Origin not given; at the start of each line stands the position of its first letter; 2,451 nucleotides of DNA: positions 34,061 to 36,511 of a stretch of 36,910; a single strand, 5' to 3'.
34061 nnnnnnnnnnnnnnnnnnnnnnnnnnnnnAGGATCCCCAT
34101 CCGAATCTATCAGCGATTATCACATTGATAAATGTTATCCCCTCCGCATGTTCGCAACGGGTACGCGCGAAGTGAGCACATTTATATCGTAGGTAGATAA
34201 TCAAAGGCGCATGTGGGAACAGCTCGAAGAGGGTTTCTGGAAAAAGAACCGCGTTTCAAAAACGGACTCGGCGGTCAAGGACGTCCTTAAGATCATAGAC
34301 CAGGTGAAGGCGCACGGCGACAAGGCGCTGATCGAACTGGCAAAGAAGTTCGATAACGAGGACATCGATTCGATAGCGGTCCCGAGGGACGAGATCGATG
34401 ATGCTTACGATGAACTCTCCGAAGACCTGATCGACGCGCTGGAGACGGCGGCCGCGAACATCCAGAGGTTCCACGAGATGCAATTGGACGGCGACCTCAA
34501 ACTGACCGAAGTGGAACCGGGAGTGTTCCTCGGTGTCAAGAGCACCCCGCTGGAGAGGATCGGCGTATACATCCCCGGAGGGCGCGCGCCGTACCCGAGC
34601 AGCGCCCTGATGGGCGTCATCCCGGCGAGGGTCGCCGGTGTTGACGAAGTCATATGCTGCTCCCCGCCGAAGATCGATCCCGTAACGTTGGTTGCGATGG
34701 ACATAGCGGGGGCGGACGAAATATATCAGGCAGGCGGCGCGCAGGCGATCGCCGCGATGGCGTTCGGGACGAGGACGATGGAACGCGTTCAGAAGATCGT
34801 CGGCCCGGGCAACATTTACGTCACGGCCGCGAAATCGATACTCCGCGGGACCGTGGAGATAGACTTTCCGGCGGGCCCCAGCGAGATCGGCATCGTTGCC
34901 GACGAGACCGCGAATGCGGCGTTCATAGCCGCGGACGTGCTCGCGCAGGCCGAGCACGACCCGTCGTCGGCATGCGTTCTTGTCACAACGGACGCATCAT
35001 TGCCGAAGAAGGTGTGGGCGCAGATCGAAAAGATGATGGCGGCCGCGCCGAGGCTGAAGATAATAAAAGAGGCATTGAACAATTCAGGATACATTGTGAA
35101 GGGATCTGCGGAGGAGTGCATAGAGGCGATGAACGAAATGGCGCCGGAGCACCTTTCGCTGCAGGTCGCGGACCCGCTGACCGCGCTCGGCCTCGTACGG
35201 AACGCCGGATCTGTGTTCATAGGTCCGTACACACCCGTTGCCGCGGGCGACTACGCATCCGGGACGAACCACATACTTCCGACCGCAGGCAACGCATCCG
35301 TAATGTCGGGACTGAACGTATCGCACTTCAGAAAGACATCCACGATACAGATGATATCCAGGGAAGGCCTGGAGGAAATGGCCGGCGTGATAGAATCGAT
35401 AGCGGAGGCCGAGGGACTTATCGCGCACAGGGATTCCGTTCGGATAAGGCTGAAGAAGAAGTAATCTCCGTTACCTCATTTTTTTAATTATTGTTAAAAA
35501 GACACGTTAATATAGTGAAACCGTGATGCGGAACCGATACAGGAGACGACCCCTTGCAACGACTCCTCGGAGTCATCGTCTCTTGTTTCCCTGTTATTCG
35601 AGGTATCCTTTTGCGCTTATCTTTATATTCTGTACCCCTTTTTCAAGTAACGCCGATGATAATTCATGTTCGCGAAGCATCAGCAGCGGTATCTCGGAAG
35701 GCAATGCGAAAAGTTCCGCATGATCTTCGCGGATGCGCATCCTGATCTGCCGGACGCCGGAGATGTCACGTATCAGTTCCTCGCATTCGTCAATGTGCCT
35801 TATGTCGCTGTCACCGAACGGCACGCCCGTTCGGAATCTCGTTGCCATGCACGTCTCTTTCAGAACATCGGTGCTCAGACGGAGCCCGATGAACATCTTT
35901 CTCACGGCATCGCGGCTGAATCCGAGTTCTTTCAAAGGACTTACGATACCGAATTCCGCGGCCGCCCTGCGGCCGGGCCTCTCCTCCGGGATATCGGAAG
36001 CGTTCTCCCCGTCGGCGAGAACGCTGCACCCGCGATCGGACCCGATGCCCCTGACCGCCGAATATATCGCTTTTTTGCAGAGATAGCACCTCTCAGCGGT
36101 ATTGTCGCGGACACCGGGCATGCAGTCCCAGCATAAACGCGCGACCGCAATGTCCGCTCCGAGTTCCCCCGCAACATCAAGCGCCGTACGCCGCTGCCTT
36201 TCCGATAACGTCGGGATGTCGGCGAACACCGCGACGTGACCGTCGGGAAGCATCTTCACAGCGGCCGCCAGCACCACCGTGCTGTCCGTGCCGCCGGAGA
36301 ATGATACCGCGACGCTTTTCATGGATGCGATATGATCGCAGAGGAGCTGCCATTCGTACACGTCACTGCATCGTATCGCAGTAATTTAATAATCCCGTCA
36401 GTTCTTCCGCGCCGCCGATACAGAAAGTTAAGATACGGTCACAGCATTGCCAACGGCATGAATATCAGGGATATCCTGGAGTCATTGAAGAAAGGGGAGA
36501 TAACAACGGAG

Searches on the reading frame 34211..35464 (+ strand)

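Call 10: search_protein_families(library=pfam, proteins=[window:34211-35464:+], max_evalue=0.01)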
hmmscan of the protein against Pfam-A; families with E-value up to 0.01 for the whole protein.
window:34211-35464:+ (417 aa): 1 family
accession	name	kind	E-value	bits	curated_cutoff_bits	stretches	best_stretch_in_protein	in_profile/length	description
PF00815.25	Histidinol_dh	-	9.1e-161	535.9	27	1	14-414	4-411/411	Histidinol dehydrogenase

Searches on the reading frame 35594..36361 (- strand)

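Call 10: search_protein_families(library=pfam, proteins=[window:35594-36361:-], max_evalue=0.01)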
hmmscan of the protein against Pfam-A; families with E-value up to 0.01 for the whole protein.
window:35594-36361:- (255 aa): 2 families
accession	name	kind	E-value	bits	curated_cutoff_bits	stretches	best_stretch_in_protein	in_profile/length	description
PF02540.23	NAD_synthase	-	0.0015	18.1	21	1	13-71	17-76/242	NAD synthase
PF01507.26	PAPS_reduct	-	0.0018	18.8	22.5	1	17-74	2-58/175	Phosphoadenosine phosphosulfate reductase domain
